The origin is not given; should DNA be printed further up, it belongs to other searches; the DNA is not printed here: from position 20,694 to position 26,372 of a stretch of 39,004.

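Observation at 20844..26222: Pls/PosA-type membrane NRPS with non-canonical extra domains at both ends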

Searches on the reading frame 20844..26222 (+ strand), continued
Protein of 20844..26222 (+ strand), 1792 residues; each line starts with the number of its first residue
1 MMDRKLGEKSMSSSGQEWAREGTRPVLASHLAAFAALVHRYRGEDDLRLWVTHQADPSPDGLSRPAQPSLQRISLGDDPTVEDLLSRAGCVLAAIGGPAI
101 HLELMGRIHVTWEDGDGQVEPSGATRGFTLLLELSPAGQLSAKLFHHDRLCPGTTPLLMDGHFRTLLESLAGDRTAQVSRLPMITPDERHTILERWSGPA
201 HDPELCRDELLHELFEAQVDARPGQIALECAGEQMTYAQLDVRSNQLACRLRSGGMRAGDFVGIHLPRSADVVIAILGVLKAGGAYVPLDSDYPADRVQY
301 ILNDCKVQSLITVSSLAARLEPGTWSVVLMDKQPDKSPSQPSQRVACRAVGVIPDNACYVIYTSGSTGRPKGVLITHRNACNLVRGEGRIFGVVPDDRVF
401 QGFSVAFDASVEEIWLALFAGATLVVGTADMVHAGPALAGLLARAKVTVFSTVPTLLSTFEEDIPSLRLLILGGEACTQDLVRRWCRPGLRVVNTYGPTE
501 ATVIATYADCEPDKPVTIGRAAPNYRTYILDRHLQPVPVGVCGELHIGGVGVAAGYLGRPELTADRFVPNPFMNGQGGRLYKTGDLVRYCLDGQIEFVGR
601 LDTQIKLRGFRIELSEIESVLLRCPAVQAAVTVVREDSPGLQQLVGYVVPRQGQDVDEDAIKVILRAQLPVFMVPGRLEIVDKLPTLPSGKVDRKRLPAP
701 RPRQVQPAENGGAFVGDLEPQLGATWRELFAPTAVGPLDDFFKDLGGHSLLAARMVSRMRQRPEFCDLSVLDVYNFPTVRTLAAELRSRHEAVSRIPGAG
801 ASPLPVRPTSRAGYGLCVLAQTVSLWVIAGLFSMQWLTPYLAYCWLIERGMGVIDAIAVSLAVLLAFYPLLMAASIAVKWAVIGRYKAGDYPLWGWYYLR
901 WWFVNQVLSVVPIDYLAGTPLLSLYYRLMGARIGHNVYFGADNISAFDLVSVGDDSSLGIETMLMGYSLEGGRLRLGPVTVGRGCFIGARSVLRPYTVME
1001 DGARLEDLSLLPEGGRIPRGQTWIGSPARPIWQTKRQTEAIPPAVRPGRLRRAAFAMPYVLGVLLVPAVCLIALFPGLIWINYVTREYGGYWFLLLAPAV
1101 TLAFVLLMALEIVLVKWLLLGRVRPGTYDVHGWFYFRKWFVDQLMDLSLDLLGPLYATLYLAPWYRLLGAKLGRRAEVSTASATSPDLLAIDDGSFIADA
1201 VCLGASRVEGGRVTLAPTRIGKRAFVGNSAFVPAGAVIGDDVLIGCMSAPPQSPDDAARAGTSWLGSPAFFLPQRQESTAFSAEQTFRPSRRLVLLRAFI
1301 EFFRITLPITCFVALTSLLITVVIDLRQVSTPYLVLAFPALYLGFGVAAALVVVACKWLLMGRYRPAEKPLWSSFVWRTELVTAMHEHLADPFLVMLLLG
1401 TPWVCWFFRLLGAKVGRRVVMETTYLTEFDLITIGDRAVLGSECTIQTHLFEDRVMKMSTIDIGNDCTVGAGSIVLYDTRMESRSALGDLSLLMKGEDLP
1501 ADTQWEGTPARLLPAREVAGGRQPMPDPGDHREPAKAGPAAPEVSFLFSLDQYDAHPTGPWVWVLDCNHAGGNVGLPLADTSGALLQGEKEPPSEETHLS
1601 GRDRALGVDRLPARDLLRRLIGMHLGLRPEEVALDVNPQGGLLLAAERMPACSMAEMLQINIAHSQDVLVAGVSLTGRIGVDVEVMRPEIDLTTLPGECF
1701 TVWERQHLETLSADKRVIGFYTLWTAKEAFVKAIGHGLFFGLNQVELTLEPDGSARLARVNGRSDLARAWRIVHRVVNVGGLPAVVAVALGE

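Call 10: search_solved_structures(query=window:20844-26219:+, max_evalue=0.001)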
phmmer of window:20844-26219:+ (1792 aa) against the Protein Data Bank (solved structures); distinct sequences matched with E-value up to 0.001: 241 (the best 60 are shown).
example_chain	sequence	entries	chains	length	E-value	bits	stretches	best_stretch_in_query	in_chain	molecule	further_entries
6mfz_A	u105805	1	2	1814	2.7e-199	667.8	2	156-789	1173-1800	Linear gramicidin synthase subunit A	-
9be3_A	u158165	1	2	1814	3.7e-199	667.4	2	156-789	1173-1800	Linear gramicidin synthase subunit A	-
9meh_A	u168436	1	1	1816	3.7e-199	667.4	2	156-789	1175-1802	Linear gramicidin synthase subunit A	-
9be4_A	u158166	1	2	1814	1.4e-198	665.4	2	156-789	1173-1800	Linear gramicidin synthase subunit A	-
6mfy_A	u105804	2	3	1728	7.6e-192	643.1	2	203-787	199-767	Linear gramicidin synthase subunit A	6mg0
8xjz_C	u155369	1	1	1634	4e-145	488.2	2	162-787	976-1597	Peptide synthetase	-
5u89_A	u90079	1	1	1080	1.3e-126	426.9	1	187-788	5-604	Amino acid adenylation domain protein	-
8hlk_A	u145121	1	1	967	1.1e-120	407.2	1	136-701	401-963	Microcystin synthetase B (Fragment)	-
6p1j_A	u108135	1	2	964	4.2e-117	395.3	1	121-697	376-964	Txo2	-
8jbr_A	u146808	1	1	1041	1.9e-115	389.9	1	139-783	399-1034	McyA protein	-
9bfd_A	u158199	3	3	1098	4.1e-114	385.4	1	208-808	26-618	Tyrocidine synthase 1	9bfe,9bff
9bfd_B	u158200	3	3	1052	2.4e-109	369.6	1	130-790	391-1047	Tyrocidine synthase 2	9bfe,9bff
4d4g_A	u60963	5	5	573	3.7e-107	362.4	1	209-703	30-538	APNAA1 | APNA A1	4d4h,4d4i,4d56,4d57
6n8e_A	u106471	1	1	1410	6e-102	345.1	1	210-788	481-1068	holo-ObiF1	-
1amu_A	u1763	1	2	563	1e-100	341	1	204-701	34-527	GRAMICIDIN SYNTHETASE 1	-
7wew_A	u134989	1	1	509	1.8e-90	307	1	211-702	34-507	Epsilon-poly-L-lysine synthase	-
5ja1_A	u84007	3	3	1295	5.2e-80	272.4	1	162-786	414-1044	Enterobactin synthase component F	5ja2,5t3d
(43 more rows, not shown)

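Call 22: find_encoding_contigs(protein=P0005, flank=8000, max_places=2)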
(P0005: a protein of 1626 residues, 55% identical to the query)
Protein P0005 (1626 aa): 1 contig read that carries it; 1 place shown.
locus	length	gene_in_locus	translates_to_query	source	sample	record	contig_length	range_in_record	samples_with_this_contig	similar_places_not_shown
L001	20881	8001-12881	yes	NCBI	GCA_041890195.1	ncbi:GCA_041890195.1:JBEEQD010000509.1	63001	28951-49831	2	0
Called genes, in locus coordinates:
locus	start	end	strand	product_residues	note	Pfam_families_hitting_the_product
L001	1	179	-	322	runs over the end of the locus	PF10127:RlaP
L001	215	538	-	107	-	PF08281:Sigma70_r4_2, PF00196:GerE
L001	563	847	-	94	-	-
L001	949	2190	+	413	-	PF04455:Saccharop_dh_N, PF21571:ArgZ-like_C_1st, PF21570:ArgZ-like_C_2nd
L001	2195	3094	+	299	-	-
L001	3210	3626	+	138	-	PF01740:STAS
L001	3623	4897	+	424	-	PF02403:Seryl_tRNA_N, PF00587:tRNA-synt_2b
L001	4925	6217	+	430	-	PF01535:PPR (faint), PF12854:PPR_1 (faint)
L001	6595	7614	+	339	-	PF18152:DAHP_snth_FXD, PF00793:DAHP_synth_1, PF03102:NeuB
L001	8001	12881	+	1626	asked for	PF00501:AMP-binding, PF13193:AMP-binding_C, PF00550:PP-binding, PF00132:Hexapep (faint), PF14602:Hexapep_2 (faint), PF01648:ACPS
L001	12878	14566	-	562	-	-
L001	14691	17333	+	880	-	PF13567:DUF4131, PF03772:Competence, PF00753:Lactamase_B (faint)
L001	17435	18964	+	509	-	PF17767:NAPRTase_N, PF02749:QRPTase_N (weak), PF17956:NAPRTase_C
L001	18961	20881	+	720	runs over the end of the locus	-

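Call 23: find_encoding_contigs(protein=P0006, flank=8000, max_places=2)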
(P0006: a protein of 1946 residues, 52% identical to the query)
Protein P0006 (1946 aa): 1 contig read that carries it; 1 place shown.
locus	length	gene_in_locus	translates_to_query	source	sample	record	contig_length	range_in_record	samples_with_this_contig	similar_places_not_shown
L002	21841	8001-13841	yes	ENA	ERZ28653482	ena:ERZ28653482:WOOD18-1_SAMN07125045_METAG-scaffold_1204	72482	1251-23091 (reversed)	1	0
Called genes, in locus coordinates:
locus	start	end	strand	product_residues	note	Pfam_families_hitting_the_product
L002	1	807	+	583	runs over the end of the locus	PF00672:HAMP, PF00512:HisKA, PF02518:HATPase_c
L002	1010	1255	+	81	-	-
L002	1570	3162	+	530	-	PF16930:Porin_5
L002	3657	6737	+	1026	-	PF02743:dCache_1, PF22588:dCache_1_like (faint), PF00512:HisKA, PF02518:HATPase_c, PF00072:Response_reg, PF01627:Hpt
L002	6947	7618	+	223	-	-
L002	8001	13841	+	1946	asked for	PF00501:AMP-binding, PF13193:AMP-binding_C, PF00550:PP-binding (weak), PF00132:Hexapep (faint), PF25087:GMPPB_C (faint), PF01648:ACPS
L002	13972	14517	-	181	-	-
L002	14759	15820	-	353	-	PF00215:OMPdecase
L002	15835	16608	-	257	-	PF11209:LmeA (faint)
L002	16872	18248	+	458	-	-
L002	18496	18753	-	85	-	-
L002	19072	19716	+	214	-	-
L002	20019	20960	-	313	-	PF01745:IPT (weak), PF01715:IPPT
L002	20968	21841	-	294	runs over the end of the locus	PF01256:Carb_kinase, PF08543:Phos_pyr_kin (weak), PF02110:HK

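Call 24: find_encoding_contigs(protein=P0001, flank=8000, max_places=2)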
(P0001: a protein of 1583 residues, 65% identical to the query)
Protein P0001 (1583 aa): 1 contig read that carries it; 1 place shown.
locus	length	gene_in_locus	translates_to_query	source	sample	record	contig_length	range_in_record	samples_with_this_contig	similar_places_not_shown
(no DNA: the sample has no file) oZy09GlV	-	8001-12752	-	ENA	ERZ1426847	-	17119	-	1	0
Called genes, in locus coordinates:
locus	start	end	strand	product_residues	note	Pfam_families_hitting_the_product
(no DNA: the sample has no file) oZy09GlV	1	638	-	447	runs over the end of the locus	PF01011:PQQ (faint), PF13360:PQQ_2, PF13570:Beta-prop_ACSF4 (faint)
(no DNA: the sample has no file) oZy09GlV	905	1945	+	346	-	PF01636:APH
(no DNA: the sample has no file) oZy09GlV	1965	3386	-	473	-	PF00514:Arm (faint), PF03130:HEAT_PBS (faint), PF13513:HEAT_EZ (faint), PF13646:HEAT_2, PF02985:HEAT (faint), PF13646:HEAT_2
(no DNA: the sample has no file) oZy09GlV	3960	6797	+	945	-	PF22680:Glyco_hydro_123_N_2, PF13320:GH123_cat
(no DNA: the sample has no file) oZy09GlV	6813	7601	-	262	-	PF03306:AAL_decarboxy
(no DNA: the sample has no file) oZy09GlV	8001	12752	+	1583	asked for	PF00501:AMP-binding, PF13193:AMP-binding_C, PF00550:PP-binding, PF00132:Hexapep (faint), PF14602:Hexapep_2 (faint), PF01648:ACPS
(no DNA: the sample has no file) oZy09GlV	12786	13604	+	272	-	PF03781:FGE-sulfatase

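Call 74: find_encoding_contigs(protein=window:20844-26222:+, flank=3000, max_places=3)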
Protein window:20844-26222:+ (1792 aa): 2 contigs read that carry it; 1 place shown.
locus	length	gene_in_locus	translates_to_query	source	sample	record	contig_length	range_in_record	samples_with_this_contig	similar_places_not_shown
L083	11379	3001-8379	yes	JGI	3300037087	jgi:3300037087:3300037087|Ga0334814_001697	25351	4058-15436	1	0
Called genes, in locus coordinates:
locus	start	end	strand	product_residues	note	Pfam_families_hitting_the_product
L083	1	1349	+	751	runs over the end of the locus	PF04151:PPC (faint)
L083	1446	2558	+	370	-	PF21168:FkbO_Hyg5-like_N (weak), PF01042:Ribonuc_L-PSP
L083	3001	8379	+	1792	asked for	PF00501:AMP-binding, PF13193:AMP-binding_C, PF00550:PP-binding (weak), PF00132:Hexapep (faint), PF14602:Hexapep_2 (faint), PF01648:ACPS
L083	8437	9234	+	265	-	PF03781:FGE-sulfatase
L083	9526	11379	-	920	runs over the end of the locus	PF02018:CBM_4_9 (weak)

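Call 75: find_encoding_contigs(protein=P0002, flank=5000, max_places=2)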
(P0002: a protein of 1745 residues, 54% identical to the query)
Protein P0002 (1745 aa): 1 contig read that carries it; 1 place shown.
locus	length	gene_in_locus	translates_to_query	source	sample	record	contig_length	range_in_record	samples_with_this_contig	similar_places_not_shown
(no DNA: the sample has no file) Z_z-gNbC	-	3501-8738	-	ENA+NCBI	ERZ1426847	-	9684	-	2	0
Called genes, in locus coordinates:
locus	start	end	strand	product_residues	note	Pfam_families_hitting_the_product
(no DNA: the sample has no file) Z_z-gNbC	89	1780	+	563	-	PF00795:CN_hydrolase, PF02540:NAD_synthase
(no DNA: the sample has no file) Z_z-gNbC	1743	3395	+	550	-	-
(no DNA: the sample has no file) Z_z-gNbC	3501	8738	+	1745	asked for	PF00501:AMP-binding, PF13193:AMP-binding_C, PF00550:PP-binding (weak), PF00132:Hexapep (faint), PF14602:Hexapep_2 (faint), PF25084:LbH_EIF2B (faint), PF25087:GMPPB_C (faint), PF01648:ACPS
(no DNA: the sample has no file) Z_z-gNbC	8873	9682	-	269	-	?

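Call 79: find_encoding_contigs(protein=P0008, flank=5000, max_places=1)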
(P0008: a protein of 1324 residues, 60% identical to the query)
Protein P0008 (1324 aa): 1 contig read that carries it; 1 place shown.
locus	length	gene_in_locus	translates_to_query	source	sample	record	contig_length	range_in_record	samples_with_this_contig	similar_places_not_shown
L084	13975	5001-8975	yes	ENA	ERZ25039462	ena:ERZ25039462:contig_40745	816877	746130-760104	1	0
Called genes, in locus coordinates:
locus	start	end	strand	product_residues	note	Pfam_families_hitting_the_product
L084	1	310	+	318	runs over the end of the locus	PF14100:DUF6807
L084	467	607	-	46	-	-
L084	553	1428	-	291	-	-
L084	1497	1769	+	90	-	-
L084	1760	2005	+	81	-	-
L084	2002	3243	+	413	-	PF02057:Glyco_hydro_59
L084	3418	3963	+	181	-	PF21708:Glyco_hydro_59_C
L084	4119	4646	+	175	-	PF01548:DEDD_Tnp_IS110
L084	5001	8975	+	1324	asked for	PF00501:AMP-binding, PF13193:AMP-binding_C, PF00550:PP-binding, PF00132:Hexapep (faint)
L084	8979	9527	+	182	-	PF04074:DUF386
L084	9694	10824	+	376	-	PF00140:Sigma70_r1_2, PF04542:Sigma70_r2, PF04539:Sigma70_r3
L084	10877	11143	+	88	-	PF04545:Sigma70_r4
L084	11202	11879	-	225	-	-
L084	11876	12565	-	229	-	PF13546:DDE_5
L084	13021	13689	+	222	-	PF20030:bpMoxR, PF07726:AAA_3, PF07728:AAA_5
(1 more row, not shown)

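Call 80: find_encoding_contigs(protein=P0010, flank=5000, max_places=1)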
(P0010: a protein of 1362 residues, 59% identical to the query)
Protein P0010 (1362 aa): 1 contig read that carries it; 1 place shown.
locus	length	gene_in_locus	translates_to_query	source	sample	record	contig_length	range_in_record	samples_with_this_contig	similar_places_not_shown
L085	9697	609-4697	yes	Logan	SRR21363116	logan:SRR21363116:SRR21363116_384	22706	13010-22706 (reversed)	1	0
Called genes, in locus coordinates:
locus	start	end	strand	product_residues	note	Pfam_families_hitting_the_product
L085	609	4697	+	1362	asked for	PF00501:AMP-binding, PF13193:AMP-binding_C, PF00550:PP-binding, PF00132:Hexapep (faint), PF25087:GMPPB_C (faint)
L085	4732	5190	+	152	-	PF04074:DUF386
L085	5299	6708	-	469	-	PF06609:TRI12 (weak), PF00083:Sugar_tr, PF07690:MFS_1, PF13347:MFS_2 (weak), PF07690:MFS_1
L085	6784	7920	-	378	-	PF00331:Glyco_hydro_10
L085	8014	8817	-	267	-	PF01557:FAA_hydrolase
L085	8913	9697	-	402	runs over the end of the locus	PF00871:Acetate_kinase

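Call 81: find_encoding_contigs(protein=P0012, flank=5000, max_places=1)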
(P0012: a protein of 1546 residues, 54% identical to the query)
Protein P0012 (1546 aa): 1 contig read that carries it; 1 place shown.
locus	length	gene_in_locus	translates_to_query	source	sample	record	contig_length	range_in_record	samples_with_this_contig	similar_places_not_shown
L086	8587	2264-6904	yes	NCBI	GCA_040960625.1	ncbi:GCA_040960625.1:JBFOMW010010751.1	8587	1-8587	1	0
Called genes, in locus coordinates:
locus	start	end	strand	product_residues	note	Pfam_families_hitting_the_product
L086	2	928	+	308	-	?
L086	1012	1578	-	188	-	PF01566:Nramp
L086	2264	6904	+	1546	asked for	PF00501:AMP-binding, PF13193:AMP-binding_C, PF00550:PP-binding, PF00132:Hexapep (faint)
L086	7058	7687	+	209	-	PF01648:ACPS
